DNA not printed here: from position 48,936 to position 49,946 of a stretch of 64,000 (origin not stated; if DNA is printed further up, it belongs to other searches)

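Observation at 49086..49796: Non-canonical architecture: HIGH-motif cytidylyltransferase-like domain fused to a PMI-type cupin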

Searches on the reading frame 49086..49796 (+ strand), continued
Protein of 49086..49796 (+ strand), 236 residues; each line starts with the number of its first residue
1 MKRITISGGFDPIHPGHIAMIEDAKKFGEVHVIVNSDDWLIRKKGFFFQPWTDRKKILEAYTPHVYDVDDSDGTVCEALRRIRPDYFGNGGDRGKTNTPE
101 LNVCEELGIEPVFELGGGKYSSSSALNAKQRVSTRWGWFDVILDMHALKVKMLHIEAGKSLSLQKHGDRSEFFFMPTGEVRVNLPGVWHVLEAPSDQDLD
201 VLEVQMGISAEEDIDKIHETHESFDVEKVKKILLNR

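Call 50: search_protein_families(library=pfam, proteins=[L104:3405-4784:+, L118:572-1996:+, L110:1-1233:+, L110:1233-1778:+, L109:5654-7165:+, L109:7162-8655:+, L109:9079-9924:+, L092:964-1770:+, L107:4795-5376:+, L107:5566-6558:+], max_evalue=0.00001)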
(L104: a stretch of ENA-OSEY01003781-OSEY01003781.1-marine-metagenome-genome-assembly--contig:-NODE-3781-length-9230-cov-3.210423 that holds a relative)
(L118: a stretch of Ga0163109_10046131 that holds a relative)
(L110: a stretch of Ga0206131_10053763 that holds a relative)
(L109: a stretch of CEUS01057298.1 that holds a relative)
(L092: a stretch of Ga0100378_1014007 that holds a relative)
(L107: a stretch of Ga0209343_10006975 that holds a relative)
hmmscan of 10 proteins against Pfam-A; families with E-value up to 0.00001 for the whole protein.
L104:3405-4784:+ (459 aa): 1 family
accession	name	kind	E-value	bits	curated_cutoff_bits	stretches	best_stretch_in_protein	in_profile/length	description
PF00342.24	PGI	-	2.8e-57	194.9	22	1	27-448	9-461/486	Phosphoglucose isomerase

L118:572-1996:+ (474 aa): 1 family
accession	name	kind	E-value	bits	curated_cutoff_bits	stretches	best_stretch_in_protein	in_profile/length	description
PF00342.24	PGI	-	4.7e-73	246.9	22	1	24-471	6-466/486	Phosphoglucose isomerase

L110:1-1233:+ (410 aa): 6 families
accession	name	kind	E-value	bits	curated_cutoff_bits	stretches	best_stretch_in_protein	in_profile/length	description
PF08459.17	UvrC_RNaseH_dom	-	9.4e-45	152.8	22.3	1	191-343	2-159/159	UvrC RNAse H endonuclease domain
PF22920.2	UvrC_RNaseH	-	6.8e-17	61.9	24.3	1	60-175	1-116/116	UvrC Ribonuclease H-like domain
PF02151.25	UVR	-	6.1e-10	39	21.5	1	15-46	3-34/36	UvrB/uvrC motif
PF14520.12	HHH_5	-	4.1e-09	37.2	27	1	359-409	4-55/57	Helix-hairpin-helix domain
PF12826.13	HHH_2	-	7.2e-07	29.7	27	1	362-407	8-53/64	Helix-hairpin-helix motif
PF00633.29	HHH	-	4.3e-06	26.7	24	0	379-406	1-28/30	Helix-hairpin-helix motif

L110:1233-1778:+ (181 aa): 1 family
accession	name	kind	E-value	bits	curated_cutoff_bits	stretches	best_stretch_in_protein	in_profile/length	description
PF01066.26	CDP-OH_P_transf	-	3.1e-31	109.3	22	1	6-162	5-148/152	CDP-alcohol phosphatidyltransferase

L109:5654-7165:+ (503 aa): 1 family
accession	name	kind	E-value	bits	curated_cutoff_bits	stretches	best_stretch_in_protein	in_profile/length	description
PF22548.2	AEP-TOTE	-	1.3e-10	41.8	27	1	48-199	66-226/230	TOTE conflict system, Archaeo-Eukaryotic Primase domain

L109:7162-8655:+ (497 aa): 6 families
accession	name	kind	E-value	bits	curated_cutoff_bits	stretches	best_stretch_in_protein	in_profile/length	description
PF00580.27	UvrD-helicase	-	8.1e-28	98.3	23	1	3-239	17-268/271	UvrD/REP helicase N-terminal domain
PF13245.12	AAA_19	-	2.4e-15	57.3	25.1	1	3-223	15-130/134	AAA domain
PF13361.12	UvrD_C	-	4.2e-11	43.3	25.6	1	424-487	277-346/350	UvrD-like helicase C-terminal domain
PF01443.25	Viral_helicase1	-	6.1e-08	33.2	21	0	408-487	152-227/228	Viral superfamily 1 RNA helicase core domain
PF13538.12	UvrD_C_2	-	1.1e-07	32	27.4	1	434-487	4-52/52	UvrD-like helicase C-terminal domain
PF13604.12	AAA_30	-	4e-06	27.1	27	0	2-49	21-65/191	AAA domain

L109:9079-9924:+ (281 aa): 1 family
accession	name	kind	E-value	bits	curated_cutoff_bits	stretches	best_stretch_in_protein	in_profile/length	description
PF18723.6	HMUDK_hel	-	2.9e-46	158.5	25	1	5-262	3-276/281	5-hmdU DNA kinase, helical domain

L092:964-1770:+ (268 aa): 2 families
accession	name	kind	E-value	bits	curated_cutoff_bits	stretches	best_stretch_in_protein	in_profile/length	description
PF16363.11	GDP_Man_Dehyd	-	3e-84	283.8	27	2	99-254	160-332/332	GDP-mannose 4,6 dehydratase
PF01370.27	Epimerase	-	1.4e-38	133.2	20.9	2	98-187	148-240/240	NAD dependent epimerase/dehydratase family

L107:4795-5376:+ (193 aa): 2 families
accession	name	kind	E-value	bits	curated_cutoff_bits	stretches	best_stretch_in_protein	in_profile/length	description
PF13580.11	SIS_2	-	7.1e-30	104.3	27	1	24-148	14-138/138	SIS domain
PF01380.27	SIS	-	2.6e-10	40.6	25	1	98-170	38-110/131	SIS domain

L107:5566-6558:+ (330 aa): 2 families
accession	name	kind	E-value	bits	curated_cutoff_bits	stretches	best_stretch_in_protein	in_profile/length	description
PF00984.24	UDPG_MGDP_dh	-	7.8e-13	48.8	25.4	1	181-273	1-92/94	UDP-glucose/GDP-mannose dehydrogenase family, central domain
PF03721.20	UDPG_MGDP_dh_N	-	9.3e-07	29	27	0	129-159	150-180/187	UDP-glucose/GDP-mannose dehydrogenase family, NAD binding domain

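Call 54: search_protein_families(library=pfam, alignment_id=A4, max_evalue=0.0001)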
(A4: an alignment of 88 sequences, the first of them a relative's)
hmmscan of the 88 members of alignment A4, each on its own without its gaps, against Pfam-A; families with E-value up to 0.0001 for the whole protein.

A. member 1, L070:2196-2813:+ (205 aa): 1 family
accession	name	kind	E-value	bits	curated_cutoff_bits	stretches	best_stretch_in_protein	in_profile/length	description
PF00574.28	CLP_protease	-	3.2e-28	99.3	20.2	1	73-205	45-179/182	Clp protease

B. families by the number of members that match (of 88 scanned): 35 families (the first 25 are shown)
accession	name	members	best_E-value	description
PF14279.12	HNH_5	15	3.2e-22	HNH endonuclease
PF01844.29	HNH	15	7.5e-20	HNH endonuclease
PF13395.12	HNH_4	13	2.9e-12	HNH endonuclease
PF13638.12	PIN_4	7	6.3e-27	PIN domain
PF03332.19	PMM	6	1.1e-36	Eukaryotic phosphomannomutase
PF02562.22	PhoH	5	5.6e-54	PhoH-like protein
PF08282.18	Hydrolase_3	5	1.7e-08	haloacid dehalogenase-like hydrolase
PF00588.24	SpoU_methylase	3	7.9e-26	SpoU rRNA Methylase family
PF13604.12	AAA_30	3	7.3e-09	AAA domain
PF13245.12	AAA_19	3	1.7e-06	AAA domain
PF00574.28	CLP_protease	2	3.2e-28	Clp protease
PF00578.27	AhpC-TSA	2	4.7e-15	AhpC/TSA family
PF00085.26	Thioredoxin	2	4.8e-08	Thioredoxin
PF08534.16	Redoxin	2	1.1e-07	Redoxin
PF03851.20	UvdE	1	3.4e-57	UV-endonuclease UvdE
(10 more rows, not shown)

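Call 56: search_solved_structures(query=L069:494-1300:+, max_evalue=0.001)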
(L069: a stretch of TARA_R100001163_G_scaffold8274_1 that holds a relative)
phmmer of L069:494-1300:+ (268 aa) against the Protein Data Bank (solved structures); distinct sequences matched with E-value up to 0.001: 17.
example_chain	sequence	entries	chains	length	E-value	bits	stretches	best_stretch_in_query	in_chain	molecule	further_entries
7o0c_A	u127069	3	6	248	3.6e-36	128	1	7-259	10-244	Phosphomannomutase 2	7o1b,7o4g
2amy_A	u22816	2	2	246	3.8e-36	127.9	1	7-259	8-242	Phosphomannomutase 2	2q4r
7o58_A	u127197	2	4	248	1.9e-35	125.7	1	7-257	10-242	Phosphomannomutase 2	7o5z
5ue7_A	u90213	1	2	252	5.6e-34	120.8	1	3-259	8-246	Phosphomannomutase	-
9hn3_A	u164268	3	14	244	1.1e-33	119.9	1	7-257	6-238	Phosphomannomutase 2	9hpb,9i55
7myv_A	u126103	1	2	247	5.9e-32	114.2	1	5-259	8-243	Phosphomannomutase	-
6i5x_A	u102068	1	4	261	1.8e-31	112.6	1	7-256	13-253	Phosphomannomutase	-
6cft_A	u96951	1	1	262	2.1e-31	112.4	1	6-256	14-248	Phosphomannomutase 1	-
2i54_A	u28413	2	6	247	1e-30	110.2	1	6-258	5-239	Phosphomannomutase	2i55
6cfr_A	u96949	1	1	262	1.3e-30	109.8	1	6-256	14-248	Phosphomannomutase 1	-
6cfs_A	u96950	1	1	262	2.5e-30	108.9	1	6-256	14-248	Phosphomannomutase 1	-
6cfu_A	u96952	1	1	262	4.4e-30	108.1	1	6-256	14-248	Phosphomannomutase 1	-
2fuc_A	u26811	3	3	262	4.7e-30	108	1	6-256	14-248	Phosphomannomutase 1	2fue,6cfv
8b5v_A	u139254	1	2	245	6.5e-29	104.2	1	6-247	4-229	Phosphomannomutase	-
3f9r_A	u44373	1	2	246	9.5e-27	97.1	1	6-244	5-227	Phosphomannomutase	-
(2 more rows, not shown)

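Call 61: search_solved_structures(query=P0234, max_evalue=0.01)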
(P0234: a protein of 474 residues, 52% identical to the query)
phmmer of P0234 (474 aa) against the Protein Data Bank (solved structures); distinct sequences matched with E-value up to 0.01: 5.
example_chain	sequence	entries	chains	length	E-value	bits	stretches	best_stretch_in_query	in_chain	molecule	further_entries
3elb_A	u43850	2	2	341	2.1e-06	30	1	347-434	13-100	Ethanolamine-phosphate cytidylyltransferase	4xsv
1coz_A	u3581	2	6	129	9.4e-06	27.8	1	344-411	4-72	PROTEIN (GLYCEROL-3-PHOSPHATE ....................) | glycerol-3-phosphate cytidylyltransferase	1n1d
2b7l_A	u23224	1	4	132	1.7e-05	27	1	345-409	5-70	glycerol-3-phosphate cytidylyltransferase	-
5x9q_A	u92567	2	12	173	0.00035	22.6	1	340-446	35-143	Putative cytidylyltransferase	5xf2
5x3d_A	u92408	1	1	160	0.0046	19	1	345-437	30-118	Phosphoenolpyruvate phosphomutase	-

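Call 62: search_solved_structures(query=P0245, max_evalue=0.01)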
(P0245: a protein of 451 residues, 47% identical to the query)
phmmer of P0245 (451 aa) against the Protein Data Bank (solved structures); distinct sequences matched with E-value up to 0.01: 5.
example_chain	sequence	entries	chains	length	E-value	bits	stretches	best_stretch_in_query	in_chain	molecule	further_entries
5x9q_A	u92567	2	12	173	5e-07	31.8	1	292-413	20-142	Putative cytidylyltransferase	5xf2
3glv_A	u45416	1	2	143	8.1e-07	31.1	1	312-443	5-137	Lipopolysaccharide core biosynthesis protein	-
5x3d_A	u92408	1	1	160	2.2e-06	29.7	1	310-423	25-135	Phosphoenolpyruvate phosphomutase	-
3elb_A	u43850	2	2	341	0.00028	22.7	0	297-400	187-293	Ethanolamine-phosphate cytidylyltransferase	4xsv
2b7l_A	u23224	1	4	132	0.00073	21.3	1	311-402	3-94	glycerol-3-phosphate cytidylyltransferase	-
